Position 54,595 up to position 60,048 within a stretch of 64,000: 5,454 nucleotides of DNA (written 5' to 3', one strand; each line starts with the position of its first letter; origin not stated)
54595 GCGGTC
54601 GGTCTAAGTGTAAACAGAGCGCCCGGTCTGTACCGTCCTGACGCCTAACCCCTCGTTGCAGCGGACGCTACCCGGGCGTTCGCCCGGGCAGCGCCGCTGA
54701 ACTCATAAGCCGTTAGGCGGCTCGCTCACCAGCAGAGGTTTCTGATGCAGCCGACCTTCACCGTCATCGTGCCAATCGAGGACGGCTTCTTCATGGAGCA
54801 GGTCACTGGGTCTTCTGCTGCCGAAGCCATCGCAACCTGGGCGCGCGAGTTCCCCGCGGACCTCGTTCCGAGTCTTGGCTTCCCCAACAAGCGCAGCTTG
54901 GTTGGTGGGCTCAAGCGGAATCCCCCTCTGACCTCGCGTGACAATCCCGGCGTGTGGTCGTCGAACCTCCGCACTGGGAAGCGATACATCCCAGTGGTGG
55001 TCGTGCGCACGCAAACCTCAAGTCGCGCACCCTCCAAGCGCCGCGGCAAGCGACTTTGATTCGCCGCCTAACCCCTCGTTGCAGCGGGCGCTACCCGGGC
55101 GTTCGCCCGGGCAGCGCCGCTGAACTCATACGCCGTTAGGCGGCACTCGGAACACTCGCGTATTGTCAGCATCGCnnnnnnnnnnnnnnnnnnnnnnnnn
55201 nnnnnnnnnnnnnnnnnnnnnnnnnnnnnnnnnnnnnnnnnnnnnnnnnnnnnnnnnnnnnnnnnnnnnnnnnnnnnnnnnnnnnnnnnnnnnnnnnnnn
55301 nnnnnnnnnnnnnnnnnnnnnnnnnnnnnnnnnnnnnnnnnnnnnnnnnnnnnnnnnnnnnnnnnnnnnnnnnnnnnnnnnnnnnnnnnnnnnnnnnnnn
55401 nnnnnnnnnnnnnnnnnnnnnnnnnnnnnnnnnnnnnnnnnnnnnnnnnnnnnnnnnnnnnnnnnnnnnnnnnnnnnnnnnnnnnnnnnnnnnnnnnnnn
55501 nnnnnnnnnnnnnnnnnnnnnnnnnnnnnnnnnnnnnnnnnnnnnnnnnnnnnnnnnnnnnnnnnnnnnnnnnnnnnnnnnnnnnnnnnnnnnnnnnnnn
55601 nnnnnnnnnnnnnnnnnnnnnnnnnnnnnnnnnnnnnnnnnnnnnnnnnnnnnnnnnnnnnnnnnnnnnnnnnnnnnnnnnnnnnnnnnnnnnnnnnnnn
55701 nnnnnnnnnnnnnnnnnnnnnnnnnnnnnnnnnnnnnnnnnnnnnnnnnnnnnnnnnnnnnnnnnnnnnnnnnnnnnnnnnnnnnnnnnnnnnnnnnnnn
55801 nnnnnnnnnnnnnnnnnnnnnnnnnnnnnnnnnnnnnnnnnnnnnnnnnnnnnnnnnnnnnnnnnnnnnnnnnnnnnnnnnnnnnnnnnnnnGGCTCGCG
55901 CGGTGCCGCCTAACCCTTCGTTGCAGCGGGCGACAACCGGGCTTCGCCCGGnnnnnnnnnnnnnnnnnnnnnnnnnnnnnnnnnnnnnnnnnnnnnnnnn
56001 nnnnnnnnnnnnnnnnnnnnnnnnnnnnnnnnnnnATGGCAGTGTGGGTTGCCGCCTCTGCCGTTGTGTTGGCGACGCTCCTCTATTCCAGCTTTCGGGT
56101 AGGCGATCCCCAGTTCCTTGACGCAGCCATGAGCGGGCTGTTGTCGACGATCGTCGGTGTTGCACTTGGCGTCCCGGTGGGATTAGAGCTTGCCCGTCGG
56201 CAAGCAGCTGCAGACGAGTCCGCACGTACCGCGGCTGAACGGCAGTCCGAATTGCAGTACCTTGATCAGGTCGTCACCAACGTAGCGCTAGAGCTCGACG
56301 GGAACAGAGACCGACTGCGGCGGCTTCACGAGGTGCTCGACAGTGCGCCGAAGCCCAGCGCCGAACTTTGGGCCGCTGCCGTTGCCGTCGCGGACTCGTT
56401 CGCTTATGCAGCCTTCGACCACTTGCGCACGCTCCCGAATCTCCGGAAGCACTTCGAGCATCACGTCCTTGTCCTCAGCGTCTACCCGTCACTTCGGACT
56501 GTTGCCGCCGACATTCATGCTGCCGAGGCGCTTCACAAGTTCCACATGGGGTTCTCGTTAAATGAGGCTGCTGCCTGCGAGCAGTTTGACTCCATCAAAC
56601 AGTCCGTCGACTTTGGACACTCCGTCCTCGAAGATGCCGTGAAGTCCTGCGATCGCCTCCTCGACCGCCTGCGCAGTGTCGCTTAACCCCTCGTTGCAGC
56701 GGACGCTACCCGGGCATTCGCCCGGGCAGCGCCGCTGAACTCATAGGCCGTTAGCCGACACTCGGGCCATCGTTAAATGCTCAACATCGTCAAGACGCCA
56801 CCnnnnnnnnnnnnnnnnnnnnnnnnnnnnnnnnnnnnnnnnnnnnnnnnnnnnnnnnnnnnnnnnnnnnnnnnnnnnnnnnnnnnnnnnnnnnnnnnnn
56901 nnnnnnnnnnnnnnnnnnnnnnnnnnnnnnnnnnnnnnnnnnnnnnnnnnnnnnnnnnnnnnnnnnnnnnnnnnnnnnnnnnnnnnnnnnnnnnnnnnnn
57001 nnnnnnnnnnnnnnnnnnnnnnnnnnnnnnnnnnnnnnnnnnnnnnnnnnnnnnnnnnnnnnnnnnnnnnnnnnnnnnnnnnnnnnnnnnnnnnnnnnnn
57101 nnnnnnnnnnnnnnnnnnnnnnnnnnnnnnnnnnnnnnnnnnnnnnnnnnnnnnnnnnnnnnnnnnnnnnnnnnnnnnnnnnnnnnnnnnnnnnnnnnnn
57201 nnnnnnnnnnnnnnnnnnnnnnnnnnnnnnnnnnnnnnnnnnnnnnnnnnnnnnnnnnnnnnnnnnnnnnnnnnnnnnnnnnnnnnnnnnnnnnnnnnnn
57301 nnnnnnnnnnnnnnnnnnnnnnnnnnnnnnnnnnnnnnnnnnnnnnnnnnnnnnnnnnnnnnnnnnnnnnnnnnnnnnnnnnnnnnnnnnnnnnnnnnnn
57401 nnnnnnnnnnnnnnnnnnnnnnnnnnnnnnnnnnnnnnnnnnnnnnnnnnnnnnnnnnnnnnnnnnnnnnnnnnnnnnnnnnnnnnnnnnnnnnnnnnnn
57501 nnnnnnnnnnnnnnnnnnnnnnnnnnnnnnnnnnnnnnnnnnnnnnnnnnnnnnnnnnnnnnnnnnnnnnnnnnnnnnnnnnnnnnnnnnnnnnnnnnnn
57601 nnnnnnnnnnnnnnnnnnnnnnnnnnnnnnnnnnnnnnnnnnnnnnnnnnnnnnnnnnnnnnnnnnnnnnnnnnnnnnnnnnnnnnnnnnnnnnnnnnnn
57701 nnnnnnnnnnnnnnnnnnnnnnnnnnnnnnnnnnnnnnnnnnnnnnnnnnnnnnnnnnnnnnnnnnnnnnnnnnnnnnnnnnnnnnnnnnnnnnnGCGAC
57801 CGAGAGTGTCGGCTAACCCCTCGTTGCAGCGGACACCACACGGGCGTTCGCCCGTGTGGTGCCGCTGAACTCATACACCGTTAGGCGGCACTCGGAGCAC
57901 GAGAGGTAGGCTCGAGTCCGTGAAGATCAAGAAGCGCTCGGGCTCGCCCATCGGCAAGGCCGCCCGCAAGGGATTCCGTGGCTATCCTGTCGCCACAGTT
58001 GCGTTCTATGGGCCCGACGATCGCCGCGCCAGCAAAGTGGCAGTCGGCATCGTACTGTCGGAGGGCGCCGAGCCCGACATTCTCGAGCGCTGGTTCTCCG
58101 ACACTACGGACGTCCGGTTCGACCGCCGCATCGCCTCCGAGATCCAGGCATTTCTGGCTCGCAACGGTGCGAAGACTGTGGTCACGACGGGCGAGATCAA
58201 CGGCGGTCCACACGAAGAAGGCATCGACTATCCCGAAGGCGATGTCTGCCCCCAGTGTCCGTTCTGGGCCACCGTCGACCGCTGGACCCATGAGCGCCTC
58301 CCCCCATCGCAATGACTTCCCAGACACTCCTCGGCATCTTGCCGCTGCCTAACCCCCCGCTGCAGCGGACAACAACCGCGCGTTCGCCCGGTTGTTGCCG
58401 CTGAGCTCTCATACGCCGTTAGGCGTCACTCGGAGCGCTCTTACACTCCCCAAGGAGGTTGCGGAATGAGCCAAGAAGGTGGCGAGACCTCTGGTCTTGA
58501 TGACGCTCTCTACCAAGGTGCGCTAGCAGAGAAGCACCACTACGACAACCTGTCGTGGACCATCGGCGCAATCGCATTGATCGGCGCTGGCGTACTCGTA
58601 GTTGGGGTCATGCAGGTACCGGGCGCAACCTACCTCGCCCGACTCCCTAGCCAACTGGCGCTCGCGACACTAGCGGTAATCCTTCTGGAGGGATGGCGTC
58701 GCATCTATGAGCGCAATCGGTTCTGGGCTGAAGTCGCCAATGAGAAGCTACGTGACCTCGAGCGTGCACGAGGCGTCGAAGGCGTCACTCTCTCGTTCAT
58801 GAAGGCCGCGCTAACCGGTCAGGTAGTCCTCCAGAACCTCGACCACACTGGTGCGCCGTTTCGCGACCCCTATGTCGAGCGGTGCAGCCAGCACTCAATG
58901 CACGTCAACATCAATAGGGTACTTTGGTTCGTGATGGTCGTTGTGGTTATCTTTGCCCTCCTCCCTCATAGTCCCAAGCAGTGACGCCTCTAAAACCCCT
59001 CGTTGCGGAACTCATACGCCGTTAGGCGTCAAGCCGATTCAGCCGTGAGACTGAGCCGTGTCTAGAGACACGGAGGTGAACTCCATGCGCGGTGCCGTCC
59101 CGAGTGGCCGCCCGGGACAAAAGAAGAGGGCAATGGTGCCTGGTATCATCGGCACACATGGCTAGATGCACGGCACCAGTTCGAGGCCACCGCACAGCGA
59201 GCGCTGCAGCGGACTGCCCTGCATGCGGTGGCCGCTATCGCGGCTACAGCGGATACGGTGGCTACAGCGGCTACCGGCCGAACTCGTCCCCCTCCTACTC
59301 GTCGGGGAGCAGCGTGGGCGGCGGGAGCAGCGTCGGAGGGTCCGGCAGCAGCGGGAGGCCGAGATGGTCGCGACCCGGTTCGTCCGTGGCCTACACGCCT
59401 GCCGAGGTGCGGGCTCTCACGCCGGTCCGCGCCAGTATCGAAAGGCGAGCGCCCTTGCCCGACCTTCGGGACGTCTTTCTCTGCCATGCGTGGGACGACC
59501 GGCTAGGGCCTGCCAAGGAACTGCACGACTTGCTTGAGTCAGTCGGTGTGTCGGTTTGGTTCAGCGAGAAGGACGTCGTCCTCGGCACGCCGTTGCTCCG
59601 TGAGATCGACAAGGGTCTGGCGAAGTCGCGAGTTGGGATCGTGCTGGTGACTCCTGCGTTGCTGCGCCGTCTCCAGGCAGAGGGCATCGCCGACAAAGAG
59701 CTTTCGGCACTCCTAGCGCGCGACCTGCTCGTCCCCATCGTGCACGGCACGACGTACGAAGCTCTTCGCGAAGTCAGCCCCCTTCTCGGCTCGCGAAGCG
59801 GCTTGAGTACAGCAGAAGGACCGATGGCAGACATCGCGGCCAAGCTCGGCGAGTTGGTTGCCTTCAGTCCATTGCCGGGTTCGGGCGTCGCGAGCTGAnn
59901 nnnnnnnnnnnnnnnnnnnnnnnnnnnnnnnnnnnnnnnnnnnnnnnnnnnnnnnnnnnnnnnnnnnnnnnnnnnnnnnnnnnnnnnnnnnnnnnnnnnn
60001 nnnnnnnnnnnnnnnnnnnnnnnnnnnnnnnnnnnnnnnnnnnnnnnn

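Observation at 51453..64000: Complete chromosomal integron with intI co-oriented with, and upstream of, its cassette array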

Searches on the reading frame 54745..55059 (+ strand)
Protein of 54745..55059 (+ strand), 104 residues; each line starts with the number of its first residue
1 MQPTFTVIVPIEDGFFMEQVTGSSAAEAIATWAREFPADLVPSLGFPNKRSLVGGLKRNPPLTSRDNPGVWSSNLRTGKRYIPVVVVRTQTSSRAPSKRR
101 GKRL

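Call 5: search_protein_families(library=pfam, proteins=[window:54745-55059:+], max_evalue=0.01)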
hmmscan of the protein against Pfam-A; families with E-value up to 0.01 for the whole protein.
window:54745-55059:+ (104 aa): 0 families

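Call 49: search_protein_families(library=padloc, proteins=[window:54745-55059:+], max_evalue=0.01)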
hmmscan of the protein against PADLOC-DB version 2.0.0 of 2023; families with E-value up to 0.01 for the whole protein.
window:54745-55059:+ (104 aa): 0 families

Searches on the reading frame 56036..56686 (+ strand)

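Call 5: search_protein_families(library=pfam, proteins=[window:56036-56686:+], max_evalue=0.01)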
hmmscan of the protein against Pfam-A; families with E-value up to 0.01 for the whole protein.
window:56036-56686:+ (216 aa): 1 family
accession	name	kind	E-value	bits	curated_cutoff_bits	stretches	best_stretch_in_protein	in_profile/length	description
PF21782.3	PKMT_2nd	-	0.0061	17.4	27.8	0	47-105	3-59/98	PKMT, C-terminal winged helix domain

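Call 49: search_protein_families(library=padloc, proteins=[window:56036-56686:+], max_evalue=0.01)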
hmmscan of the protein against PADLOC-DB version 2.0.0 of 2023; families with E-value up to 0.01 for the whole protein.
window:56036-56686:+ (216 aa): 0 families

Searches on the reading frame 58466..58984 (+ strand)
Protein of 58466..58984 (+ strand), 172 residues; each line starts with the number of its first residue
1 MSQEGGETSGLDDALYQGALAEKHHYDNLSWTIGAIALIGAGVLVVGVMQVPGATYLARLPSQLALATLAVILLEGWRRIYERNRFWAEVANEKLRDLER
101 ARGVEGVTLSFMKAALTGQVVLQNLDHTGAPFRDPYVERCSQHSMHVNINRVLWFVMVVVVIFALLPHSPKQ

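Call 5: search_protein_families(library=pfam, proteins=[window:58466-58984:+], max_evalue=0.01)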
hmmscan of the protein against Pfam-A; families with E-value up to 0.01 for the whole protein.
window:58466-58984:+ (172 aa): 0 families

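Call 39: find_encoding_contigs(protein=window:58466-58984:+, flank=10000, max_places=4)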
Protein window:58466-58984:+ (172 aa): no gene with exactly this product is on record in the collection.

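Call 49: search_protein_families(library=padloc, proteins=[window:58466-58984:+], max_evalue=0.01)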
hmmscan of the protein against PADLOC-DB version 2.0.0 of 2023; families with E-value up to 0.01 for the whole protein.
window:58466-58984:+ (172 aa): 0 families

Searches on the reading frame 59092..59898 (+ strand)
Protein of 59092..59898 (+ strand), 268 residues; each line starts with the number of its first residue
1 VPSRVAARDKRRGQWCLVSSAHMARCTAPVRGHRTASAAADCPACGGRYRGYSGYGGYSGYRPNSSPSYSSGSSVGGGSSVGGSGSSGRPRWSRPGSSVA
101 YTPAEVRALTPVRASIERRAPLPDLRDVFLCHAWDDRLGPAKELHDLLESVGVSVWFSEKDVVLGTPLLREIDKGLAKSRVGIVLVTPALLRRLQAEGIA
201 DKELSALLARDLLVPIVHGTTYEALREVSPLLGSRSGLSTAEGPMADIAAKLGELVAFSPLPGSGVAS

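Call 5: search_protein_families(library=pfam, proteins=[window:59092-59898:+], max_evalue=0.01)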
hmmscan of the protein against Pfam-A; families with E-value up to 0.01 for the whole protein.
window:59092-59898:+ (268 aa): 1 family
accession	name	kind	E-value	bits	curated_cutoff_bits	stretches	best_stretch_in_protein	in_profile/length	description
PF13676.11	TIR_2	-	4.3e-13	50.2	28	1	128-219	1-92/122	TIR domain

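Call 6: search_protein_families(library=ncbifam, proteins=[window:59092-59898:+], max_evalue=0.01)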
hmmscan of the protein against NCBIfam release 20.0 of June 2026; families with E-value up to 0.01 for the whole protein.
window:59092-59898:+ (268 aa): 1 family
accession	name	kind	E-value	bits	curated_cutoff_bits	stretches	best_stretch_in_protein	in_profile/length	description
NF042941.1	Retron_TIR_antiphage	equivalog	2.5e-10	39.8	600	1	124-232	338-447/464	TIR domain-containing anti-phage reverse transcriptase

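Call 49: search_protein_families(library=padloc, proteins=[window:59092-59898:+], max_evalue=0.01)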
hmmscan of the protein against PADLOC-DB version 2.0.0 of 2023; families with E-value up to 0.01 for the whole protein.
window:59092-59898:+ (268 aa): 7 families
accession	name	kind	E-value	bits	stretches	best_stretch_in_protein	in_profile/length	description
PDLC00424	ThsB1|ThsB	-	7.4e-121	400.3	1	23-257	1-233/234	TIR-like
PDLC05062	PDC-S66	-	1.8e-22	78.1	1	126-256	149-280/282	-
PDLC00417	ThsB1|ThsB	-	2.9e-09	34.9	1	127-255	168-298/303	TIR-like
PDLC02012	SAVED5--SAVED_TIR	-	4.4e-05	20.8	1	127-210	15-94/404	-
PDLC00727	Effector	-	0.0013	15.3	1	127-208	175-253/590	TIR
PDLC02961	RT-TIR_XII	-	0.0023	14.9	1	125-187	347-403/475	single gene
PDLC02962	RT-TIR_XII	-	0.004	14.1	1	125-194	345-414/478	single gene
